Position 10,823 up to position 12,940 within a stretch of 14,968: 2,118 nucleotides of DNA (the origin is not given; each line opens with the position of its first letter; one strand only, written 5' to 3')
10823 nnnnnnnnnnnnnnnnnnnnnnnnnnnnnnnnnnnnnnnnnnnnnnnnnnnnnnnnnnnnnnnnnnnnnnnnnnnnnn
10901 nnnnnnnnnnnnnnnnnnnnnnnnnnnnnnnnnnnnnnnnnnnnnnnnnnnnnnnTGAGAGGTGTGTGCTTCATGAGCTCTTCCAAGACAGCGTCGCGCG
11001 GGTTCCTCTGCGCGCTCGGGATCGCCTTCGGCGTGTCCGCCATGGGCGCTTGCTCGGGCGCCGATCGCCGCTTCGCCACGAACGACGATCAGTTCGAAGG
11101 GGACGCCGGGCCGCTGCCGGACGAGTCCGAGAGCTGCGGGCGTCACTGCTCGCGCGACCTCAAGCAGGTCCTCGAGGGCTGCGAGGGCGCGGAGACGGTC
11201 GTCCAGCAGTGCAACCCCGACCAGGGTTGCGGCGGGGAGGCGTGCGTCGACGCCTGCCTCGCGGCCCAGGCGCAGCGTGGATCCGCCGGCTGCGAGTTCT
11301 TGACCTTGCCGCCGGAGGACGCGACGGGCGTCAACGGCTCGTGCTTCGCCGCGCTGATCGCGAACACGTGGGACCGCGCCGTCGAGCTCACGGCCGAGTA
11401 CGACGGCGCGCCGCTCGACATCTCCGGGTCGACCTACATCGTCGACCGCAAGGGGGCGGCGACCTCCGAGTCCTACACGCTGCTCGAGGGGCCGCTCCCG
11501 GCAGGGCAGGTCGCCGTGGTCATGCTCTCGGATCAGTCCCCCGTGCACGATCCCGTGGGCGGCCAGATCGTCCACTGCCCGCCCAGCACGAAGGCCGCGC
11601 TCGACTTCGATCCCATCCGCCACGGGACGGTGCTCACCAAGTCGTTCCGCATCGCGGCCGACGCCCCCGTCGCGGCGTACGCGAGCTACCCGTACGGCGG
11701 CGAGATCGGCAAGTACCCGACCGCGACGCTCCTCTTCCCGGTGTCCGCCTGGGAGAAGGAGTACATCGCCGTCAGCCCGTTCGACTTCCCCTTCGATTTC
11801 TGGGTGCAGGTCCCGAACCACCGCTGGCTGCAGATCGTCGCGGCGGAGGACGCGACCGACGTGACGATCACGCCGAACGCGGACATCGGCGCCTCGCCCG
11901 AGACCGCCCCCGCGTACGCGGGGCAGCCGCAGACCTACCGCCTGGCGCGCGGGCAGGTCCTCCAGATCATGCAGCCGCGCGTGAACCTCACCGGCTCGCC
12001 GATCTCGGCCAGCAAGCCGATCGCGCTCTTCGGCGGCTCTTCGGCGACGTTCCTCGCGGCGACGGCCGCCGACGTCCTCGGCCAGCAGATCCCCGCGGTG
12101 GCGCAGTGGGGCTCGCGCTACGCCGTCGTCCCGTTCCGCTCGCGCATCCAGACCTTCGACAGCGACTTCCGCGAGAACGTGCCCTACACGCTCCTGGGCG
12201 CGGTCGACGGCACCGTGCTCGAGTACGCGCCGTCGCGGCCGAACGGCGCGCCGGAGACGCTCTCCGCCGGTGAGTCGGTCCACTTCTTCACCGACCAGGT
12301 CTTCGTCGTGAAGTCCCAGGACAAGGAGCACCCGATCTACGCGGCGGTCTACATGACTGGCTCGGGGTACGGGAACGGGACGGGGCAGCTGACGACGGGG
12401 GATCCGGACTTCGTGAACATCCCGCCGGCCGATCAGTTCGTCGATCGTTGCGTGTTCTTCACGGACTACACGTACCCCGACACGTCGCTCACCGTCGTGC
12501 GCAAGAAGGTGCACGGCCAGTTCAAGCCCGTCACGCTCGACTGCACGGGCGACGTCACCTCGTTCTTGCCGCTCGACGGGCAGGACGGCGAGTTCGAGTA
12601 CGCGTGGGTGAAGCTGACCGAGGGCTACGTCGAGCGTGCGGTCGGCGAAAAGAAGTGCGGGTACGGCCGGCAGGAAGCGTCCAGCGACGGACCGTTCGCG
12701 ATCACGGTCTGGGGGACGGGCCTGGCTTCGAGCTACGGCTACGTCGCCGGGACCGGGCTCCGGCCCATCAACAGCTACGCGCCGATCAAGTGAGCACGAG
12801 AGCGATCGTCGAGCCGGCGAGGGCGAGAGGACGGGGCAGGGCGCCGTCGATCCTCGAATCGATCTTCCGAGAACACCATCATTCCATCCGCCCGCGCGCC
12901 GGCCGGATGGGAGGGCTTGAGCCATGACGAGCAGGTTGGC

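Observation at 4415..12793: ECF sigma/anti-sigma pair translationally coupled to five consecutive exported proteins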

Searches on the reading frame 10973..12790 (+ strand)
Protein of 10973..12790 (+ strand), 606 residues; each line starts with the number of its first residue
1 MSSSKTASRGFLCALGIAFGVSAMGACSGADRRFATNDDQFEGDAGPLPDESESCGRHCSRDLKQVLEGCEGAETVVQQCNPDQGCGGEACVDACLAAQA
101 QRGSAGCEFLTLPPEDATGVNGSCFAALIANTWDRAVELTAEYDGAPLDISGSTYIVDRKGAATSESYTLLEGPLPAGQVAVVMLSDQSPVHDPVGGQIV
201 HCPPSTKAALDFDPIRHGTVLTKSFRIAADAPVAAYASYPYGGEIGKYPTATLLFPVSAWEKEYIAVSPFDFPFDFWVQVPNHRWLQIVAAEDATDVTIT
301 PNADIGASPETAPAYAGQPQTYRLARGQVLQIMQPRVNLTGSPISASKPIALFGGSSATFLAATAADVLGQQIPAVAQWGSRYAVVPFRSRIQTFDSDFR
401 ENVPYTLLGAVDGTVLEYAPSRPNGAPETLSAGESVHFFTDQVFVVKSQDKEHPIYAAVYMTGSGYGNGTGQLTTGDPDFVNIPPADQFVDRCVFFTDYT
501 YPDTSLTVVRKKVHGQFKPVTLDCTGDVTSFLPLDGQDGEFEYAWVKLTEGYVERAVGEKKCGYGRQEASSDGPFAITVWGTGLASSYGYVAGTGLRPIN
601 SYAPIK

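Call 6: search_protein_families(library=pfam, max_evalue=0.01, proteins=[window:10973-12790:+])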
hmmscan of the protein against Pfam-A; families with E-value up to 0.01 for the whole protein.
window:10973-12790:+ (606 aa): 1 family
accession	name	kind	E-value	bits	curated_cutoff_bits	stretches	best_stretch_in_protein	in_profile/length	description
PF17517.7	IgGFc_binding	-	7.6e-90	301.6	25.6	1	250-581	1-297/297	IgGFc binding protein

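Call 7: search_protein_families(library=ncbifam, max_evalue=0.01, proteins=[window:10973-12790:+])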
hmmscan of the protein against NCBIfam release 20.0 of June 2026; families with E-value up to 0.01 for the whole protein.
window:10973-12790:+ (606 aa): 0 families

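Call 10: find_related_loci(query=window:10973-12790:+, collection=genome_contigs, flank=10000)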
Query window:10973-12790:+ (606 aa) in genome_contigs; peptide patterns used: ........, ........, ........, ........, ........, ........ (x = any residue, [..] = any of these).
69 stretches matched a pattern; 5 encode a relative of the query (tblastn E <= 1e-3); 5 distinct loci.
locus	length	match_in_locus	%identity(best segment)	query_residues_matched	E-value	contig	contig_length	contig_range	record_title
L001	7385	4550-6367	94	1-606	0e+0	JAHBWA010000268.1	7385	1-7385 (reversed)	MAG: Labilithrix sp. isolate ACE_MYX5 MYX5_268, whole genome shotgun sequence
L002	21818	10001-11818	79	1-606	0e+0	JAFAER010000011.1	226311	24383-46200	MAG: Proteobacteria bacterium isolate OH_SBlB_141 k127_70694, whole genome shotgun sequence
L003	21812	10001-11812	81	1-606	0e+0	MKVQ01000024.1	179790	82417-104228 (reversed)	MAG: Myxococcales bacterium 68-20 scnpilot_expt_750_bf_scaffold_214, whole genome shotgun sequence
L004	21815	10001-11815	78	1-606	0e+0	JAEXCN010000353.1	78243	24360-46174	MAG: Proteobacteria bacterium isolate OH_HBB_116 k127_1268752, whole genome shotgun sequence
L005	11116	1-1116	100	235-606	0e+0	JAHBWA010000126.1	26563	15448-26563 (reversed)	MAG: Labilithrix sp. isolate ACE_MYX5 MYX5_126, whole genome shotgun sequence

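Call 23: find_homologous_proteins(query=window:10973-12790:+, max_evalue=1e-10)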
Query window:10973-12790:+ (606 aa): 355 proteins with E <= 1e-10 among 8000 candidates; the best 120 are listed.
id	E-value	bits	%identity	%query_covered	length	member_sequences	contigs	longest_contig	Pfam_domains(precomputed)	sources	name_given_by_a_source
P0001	0.0e+0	1324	94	100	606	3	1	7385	PF17517.8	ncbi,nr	ncbi:MAG: IgGFc-binding protein [Labilithrix sp.]|nr:IgGFc-binding protein [Labilithrix sp.]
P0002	0.0e+0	1136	81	100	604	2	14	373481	PF17517.8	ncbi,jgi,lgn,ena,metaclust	metaclust:\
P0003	0.0e+0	1132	79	100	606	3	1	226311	PF17517.8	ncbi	-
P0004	0.0e+0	1107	78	100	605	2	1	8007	PF17517.8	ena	-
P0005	0.0e+0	1107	78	100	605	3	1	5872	PF17517.8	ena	-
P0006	0.0e+0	1066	75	100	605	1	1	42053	PF17517.8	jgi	jgi:IgGFc binding protein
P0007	1.5e-227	775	60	100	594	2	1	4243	PF17517.8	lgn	-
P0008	2.2e-226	771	81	68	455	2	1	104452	PF17517.8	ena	-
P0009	6.4e-211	720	56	97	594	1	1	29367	PF17517.8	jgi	jgi:IgGFc binding protein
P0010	1.8e-207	709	57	91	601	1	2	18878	PF17517.8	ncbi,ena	-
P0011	1.8e-207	709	56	97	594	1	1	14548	PF17517.8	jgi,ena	-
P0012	8.1e-205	700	56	100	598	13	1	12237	PF17517.8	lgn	-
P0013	3.1e-201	688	54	98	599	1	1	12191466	PF17517.8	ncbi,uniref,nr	ncbi:hypothetical protein AKJ09_06856 [Labilithrix luteola]|uniref:IgGFc-binding protein N-terminal 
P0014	8.2e-201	687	57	91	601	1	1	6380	PF17517.8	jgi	jgi:hypothetical protein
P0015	7.5e-200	684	57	92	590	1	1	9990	PF17517.8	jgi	jgi:hypothetical protein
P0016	1.1e-199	683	54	97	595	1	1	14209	PF17517.8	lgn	-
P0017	1.3e-199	683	56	96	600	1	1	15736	PF17517.8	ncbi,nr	ncbi:MAG: hypothetical protein JWO86_5439 [Myxococcaceae bacterium]|nr:hypothetical protein [Myxococ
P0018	3.7e-199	681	54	98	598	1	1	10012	PF17517.8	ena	-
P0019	8.0e-199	680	57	91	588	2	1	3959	PF17517.8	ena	-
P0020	2.8e-198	679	53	100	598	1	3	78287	PF17517.8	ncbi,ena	-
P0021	4.9e-197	674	53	98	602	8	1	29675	PF17517.8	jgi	-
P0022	7.8e-196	670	55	96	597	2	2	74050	PF17517.8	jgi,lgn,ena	-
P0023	1.4e-195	670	54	98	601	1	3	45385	PF17517.8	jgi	jgi:hypothetical protein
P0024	1.5e-195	670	53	100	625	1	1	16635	PF17517.8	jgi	jgi:hypothetical protein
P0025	1.0e-194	667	55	91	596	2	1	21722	PF17517.8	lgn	-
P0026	1.4e-194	666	55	91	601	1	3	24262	PF17517.8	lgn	-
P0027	1.1e-193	663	57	91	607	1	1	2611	PF17517.8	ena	-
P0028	2.7e-193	662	53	98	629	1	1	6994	PF17517.8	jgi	jgi:IgGFc binding protein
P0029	1.2e-192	660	55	90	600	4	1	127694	PF17517.8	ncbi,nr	ncbi:MAG: IgGFc-binding protein [Labilithrix sp.]|nr:IgGFc-binding protein [Labilithrix sp.]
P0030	1.6e-192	660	53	98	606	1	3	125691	PF17517.8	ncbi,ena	-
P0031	1.8e-192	659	56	91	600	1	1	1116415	PF17517.8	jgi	jgi:hypothetical protein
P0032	6.0e-192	658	52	100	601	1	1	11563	PF17517.8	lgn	-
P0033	6.8e-192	657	54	95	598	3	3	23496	PF17517.8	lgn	-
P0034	5.7e-191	654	54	91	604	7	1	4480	PF17517.8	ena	-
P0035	2.3e-190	652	54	99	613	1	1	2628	PF17517.8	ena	-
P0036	2.5e-190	652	54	100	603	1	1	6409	PF17517.8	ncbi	-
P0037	3.1e-190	652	54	97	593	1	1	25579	PF17517.8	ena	-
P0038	4.5e-190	651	52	100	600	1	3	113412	PF17517.8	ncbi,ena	-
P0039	4.6e-190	651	52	100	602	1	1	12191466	PF17517.8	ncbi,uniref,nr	ncbi:hypothetical protein AKJ09_03103 [Labilithrix luteola]|uniref:IgGFc-binding protein N-terminal 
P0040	6.1e-190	651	53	96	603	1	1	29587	PF17517.8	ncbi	-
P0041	7.6e-190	651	52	100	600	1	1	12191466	PF17517.8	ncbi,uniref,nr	ncbi:hypothetical protein AKJ09_05783 [Labilithrix luteola]|uniref:IgGFc-binding protein N-terminal 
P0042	2.1e-189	649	56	91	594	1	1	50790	PF17517.8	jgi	jgi:IgGFc binding protein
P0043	2.4e-189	649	53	93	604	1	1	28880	PF17517.8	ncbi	-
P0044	4.2e-189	648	53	98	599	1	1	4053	PF17517.8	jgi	jgi:hypothetical protein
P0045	5.7e-189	648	52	99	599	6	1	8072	PF17517.8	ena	-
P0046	6.3e-189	648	54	96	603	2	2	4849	PF17517.8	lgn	-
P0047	1.7e-188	646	53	97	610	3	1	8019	PF17517.8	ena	-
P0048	2.1e-188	646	52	99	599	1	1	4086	PF17517.8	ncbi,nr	ncbi:MAG: hypothetical protein K0S65_3008 [Labilithrix sp.]|nr:hypothetical protein [Labilithrix sp.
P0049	2.2e-188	646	54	99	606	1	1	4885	PF17517.8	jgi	-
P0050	3.2e-188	645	76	61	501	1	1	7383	PF17517.8,PF08534.17,PF00578.28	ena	-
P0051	4.2e-188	645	51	100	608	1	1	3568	PF17517.8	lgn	-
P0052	8.5e-188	644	53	96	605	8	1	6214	PF17517.8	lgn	-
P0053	3.7e-187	642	53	98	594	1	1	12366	PF17517.8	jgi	jgi:hypothetical protein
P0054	4.1e-187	642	53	98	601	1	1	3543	PF17517.8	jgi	jgi:IgGFc binding protein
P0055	5.3e-187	641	52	97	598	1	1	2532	PF17517.8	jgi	-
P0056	5.4e-187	641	52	98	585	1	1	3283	PF17517.8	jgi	jgi:IgGFc binding protein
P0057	8.2e-187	641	55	91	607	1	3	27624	PF17517.8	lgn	-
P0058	8.9e-187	641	51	99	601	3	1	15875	PF17517.8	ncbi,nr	ncbi:MAG: hypothetical protein QOI41_2332 [Myxococcales bacterium]|nr:hypothetical protein [Myxococc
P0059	1.4e-186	640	53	99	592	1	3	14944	PF17517.8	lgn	-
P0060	1.5e-186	640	52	98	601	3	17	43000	PF17517.8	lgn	-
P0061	2.5e-186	639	52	99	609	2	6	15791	PF17517.8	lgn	-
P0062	2.8e-186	639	52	100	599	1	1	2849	PF17517.8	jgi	jgi:hypothetical protein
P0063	3.5e-186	639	55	91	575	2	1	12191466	PF17517.8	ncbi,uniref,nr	ncbi:hypothetical protein AKJ09_06827 [Labilithrix luteola]|uniref:IgGFc-binding protein N-terminal 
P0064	6.1e-186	638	54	96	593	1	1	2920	PF17517.8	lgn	-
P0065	4.0e-185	635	52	95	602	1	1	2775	PF17517.8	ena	-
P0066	1.2e-184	634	54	92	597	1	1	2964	PF17517.8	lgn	-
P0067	1.9e-184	633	52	98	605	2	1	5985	PF17517.8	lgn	-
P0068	2.0e-184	633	51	95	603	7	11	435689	PF17517.8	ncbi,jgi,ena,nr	ncbi:MAG: hypothetical protein BGO98_13865 [Myxococcales bacterium 68-20]|nr:IgGFc-binding protein [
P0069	2.1e-184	633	55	92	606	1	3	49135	PF17517.8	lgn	-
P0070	2.4e-184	632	53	94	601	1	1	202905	PF17517.8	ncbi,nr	ncbi:MAG: IgGFc-binding protein [Labilithrix sp.]|nr:IgGFc-binding protein [Labilithrix sp.]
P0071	2.5e-184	632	53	99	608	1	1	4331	PF17517.8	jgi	-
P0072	2.9e-184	632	53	97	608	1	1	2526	PF17517.8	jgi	jgi:IgGFc binding protein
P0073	5.9e-184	631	52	97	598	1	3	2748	PF17517.8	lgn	-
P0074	1.0e-183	630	53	95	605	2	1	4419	PF17517.8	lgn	-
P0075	1.1e-183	630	53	96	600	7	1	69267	PF17517.8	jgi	-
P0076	2.4e-183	629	52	97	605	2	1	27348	PF17517.8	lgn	-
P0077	4.3e-183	628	51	97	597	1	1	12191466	PF17517.8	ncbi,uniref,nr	ncbi:hypothetical protein AKJ09_00115 [Labilithrix luteola]|uniref:IgGFc-binding protein N-terminal 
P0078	5.8e-183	628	52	96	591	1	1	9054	PF17517.8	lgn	-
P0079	6.8e-183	628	53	96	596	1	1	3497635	PF17517.8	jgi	jgi:hypothetical protein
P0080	7.3e-183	628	52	93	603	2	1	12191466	PF17517.8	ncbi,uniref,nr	ncbi:hypothetical protein AKJ09_05534 [Labilithrix luteola]|uniref:IgGFc-binding protein N-terminal 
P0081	1.1e-182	627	51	100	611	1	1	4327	PF17517.8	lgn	-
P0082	1.2e-182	627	51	100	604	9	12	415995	PF17517.8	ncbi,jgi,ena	-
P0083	1.1e-181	624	52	97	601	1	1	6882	PF17517.8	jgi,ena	-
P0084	1.1e-181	624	51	98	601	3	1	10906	PF17517.8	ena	-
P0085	2.4e-181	623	53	91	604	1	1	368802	PF17517.8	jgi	-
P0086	4.4e-181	622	51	96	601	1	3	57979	PF17517.8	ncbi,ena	-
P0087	6.0e-181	621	52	96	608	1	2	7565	PF17517.8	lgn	-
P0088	7.3e-181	621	52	100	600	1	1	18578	PF17517.8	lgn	-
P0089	9.7e-181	621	53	91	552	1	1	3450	PF17517.8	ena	-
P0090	9.8e-181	621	51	95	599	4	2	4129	PF17517.8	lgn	-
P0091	9.8e-181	621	51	98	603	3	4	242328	PF17517.8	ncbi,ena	-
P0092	1.0e-180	621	51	100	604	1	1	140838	PF17517.8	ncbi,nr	ncbi:MAG: IgGFc-binding protein [Labilithrix sp.]|nr:IgGFc-binding protein [Labilithrix sp.]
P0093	1.7e-180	620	54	90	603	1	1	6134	PF17517.8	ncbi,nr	ncbi:MAG: hypothetical protein JWP87_6318 [Labilithrix sp.]|nr:hypothetical protein [Labilithrix sp.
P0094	2.7e-180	619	53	93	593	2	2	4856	PF17517.8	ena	-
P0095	4.4e-180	618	52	97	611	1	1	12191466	PF17517.8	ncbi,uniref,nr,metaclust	ncbi:hypothetical protein AKJ09_03176 [Labilithrix luteola]|uniref:IgGFc-binding protein N-terminal 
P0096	6.4e-180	618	52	98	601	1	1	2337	PF17517.8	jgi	jgi:IgGFc binding protein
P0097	6.7e-180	618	50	98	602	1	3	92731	PF17517.8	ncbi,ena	-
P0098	8.0e-180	618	53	99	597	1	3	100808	PF17517.8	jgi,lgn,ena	-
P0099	8.1e-180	618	51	98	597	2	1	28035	PF17517.8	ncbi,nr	ncbi:MAG: IgGFc-binding protein [Labilithrix sp.]|nr:IgGFc-binding protein [Labilithrix sp.]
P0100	1.0e-179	617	51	97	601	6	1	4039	PF17517.8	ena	-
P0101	2.5e-179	616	51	97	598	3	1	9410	PF17517.8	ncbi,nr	ncbi:MAG TPA: IgGFc-binding protein [Labilithrix sp.]|nr:IgGFc-binding protein [Labilithrix sp.]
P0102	7.6e-179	614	52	95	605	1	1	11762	PF17517.8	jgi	-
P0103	1.4e-178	613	53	91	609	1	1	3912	PF17517.8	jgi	jgi:IgGFc binding protein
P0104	1.5e-178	613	51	99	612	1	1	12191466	PF17517.8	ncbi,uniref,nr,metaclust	ncbi:hypothetical protein AKJ09_00524 [Labilithrix luteola]|uniref:IgGFc-binding protein N-terminal 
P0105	3.8e-178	612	49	98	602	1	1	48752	PF17517.8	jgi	jgi:IgGFc binding protein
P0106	6.5e-178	611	50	100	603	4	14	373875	PF17517.8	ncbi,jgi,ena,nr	ncbi:MAG: hypothetical protein BGO98_18090 [Myxococcales bacterium 68-20]|nr:IgGFc-binding protein [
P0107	9.0e-178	611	52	96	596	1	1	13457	PF17517.8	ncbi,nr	ncbi:MAG: hypothetical protein JWP97_5227 [Labilithrix sp.]|nr:hypothetical protein [Labilithrix sp.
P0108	9.1e-178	611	50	97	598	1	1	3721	PF17517.8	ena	-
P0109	1.0e-177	611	50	100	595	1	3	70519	PF17517.8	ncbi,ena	-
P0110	1.1e-177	611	53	92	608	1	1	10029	PF17517.8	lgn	-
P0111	1.4e-177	610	52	97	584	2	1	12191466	PF17517.8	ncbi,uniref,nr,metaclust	ncbi:hypothetical protein AKJ09_01571 [Labilithrix luteola]|uniref:IgGFc-binding protein N-terminal 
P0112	2.9e-177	609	51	98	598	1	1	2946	PF17517.8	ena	-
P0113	9.3e-177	607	50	97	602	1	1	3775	PF17517.8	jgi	jgi:IgGFc binding protein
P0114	1.2e-176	607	52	91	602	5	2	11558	PF17517.8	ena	-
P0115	2.0e-176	606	50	95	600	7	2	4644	PF17517.8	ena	-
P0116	2.3e-176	606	49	100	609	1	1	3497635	PF17517.8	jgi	jgi:hypothetical protein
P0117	3.7e-176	605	51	97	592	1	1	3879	PF17517.8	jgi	jgi:hypothetical protein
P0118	5.6e-176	605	51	95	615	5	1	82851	PF17517.8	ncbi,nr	ncbi:MAG: IgGFc-binding protein [Labilithrix sp.]|nr:IgGFc-binding protein [Labilithrix sp.]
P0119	7.8e-176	604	53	93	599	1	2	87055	PF17517.8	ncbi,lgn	-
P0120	1.6e-175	603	49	99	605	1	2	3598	PF17517.8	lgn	-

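Call 24: find_encoding_contigs(protein=P0013, flank=10000, max_places=1)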
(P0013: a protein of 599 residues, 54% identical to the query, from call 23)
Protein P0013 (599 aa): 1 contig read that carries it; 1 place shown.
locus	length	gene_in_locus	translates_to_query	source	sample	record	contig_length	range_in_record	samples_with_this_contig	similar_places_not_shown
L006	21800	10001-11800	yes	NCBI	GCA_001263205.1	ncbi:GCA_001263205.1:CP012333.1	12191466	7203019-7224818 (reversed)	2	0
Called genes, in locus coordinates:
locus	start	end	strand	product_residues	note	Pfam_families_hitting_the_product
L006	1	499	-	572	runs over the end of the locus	PF25390:WD40_RLD, PF25384:Alsin_RLD (faint), PF13540:RCC1_2 (weak), PF25390:WD40_RLD, PF00415:RCC1 (weak), PF13540:RCC1_2, PF00415:RCC1 (weak), PF13540:RCC1_2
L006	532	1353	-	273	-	-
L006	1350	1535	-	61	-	PF04545:Sigma70_r4 (weak), PF08281:Sigma70_r4_2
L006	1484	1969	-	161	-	PF04542:Sigma70_r2 (weak)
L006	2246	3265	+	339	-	-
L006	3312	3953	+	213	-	PF04542:Sigma70_r2, PF08281:Sigma70_r4_2, PF04545:Sigma70_r4 (weak)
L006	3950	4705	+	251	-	-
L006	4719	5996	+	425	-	PF04885:Stig1 (faint)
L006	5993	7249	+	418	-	-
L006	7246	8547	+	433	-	-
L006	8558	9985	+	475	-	PF25390:WD40_RLD, PF13540:RCC1_2, PF25390:WD40_RLD, PF13540:RCC1_2 (weak), PF00415:RCC1 (weak), PF13540:RCC1_2 (weak)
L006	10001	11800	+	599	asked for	PF17517:IgGFc_binding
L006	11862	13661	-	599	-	PF17517:IgGFc_binding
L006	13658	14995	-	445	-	PF25390:WD40_RLD, PF13540:RCC1_2, PF00415:RCC1 (weak)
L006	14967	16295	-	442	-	-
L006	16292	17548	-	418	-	-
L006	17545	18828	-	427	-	-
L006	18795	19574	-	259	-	-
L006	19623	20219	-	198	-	PF04542:Sigma70_r2, PF08281:Sigma70_r4_2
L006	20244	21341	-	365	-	-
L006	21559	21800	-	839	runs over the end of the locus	PF13517:FG-GAP_3 (faint)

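Call 25: find_encoding_contigs(protein=P0039, flank=10000, max_places=1)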
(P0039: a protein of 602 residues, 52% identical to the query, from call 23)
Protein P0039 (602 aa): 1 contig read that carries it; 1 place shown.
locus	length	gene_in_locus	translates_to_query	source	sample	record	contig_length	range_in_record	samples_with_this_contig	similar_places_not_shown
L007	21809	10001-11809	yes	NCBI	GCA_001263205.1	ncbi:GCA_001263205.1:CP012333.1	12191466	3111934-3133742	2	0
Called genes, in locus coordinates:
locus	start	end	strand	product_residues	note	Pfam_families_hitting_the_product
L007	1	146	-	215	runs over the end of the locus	-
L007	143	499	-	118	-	-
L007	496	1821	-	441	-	PF02321:OEP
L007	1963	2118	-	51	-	-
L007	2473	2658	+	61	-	-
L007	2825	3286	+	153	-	-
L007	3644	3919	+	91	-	PF08281:Sigma70_r4_2, PF04545:Sigma70_r4 (weak)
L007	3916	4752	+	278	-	-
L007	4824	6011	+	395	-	PF04885:Stig1 (faint)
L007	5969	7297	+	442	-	-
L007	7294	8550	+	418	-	-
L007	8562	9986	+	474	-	PF25390:WD40_RLD, PF00415:RCC1 (faint), PF13540:RCC1_2, PF25390:WD40_RLD, PF13540:RCC1_2 (weak)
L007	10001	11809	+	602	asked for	PF17517:IgGFc_binding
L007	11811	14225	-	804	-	-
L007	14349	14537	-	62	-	-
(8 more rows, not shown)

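Call 26: find_encoding_contigs(protein=P0077, flank=10000, max_places=1)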
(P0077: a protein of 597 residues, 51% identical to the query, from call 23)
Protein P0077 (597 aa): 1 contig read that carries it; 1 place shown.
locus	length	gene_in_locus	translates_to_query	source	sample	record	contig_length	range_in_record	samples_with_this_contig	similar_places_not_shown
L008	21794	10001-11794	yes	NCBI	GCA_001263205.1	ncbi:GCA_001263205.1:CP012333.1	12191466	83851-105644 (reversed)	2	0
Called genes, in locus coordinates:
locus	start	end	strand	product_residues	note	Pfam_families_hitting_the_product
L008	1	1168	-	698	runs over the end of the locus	PF13520:AA_permease_2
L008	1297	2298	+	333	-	-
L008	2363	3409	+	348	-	-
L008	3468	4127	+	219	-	PF04542:Sigma70_r2, PF07638:Sigma70_ECF (weak), PF08281:Sigma70_r4_2, PF04545:Sigma70_r4 (weak)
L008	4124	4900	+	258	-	-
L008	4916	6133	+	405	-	PF04885:Stig1 (faint)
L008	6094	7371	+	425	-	-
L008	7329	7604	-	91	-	-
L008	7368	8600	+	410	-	-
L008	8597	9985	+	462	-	PF25390:WD40_RLD, PF13540:RCC1_2, PF25390:WD40_RLD, PF00415:RCC1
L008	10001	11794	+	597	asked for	PF17517:IgGFc_binding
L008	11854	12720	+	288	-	PF02517:Rce1-like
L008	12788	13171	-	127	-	-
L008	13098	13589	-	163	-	PF13411:MerR_1, PF00376:MerR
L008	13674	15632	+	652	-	PF00069:Pkinase, PF07714:PK_Tyr_Ser-Thr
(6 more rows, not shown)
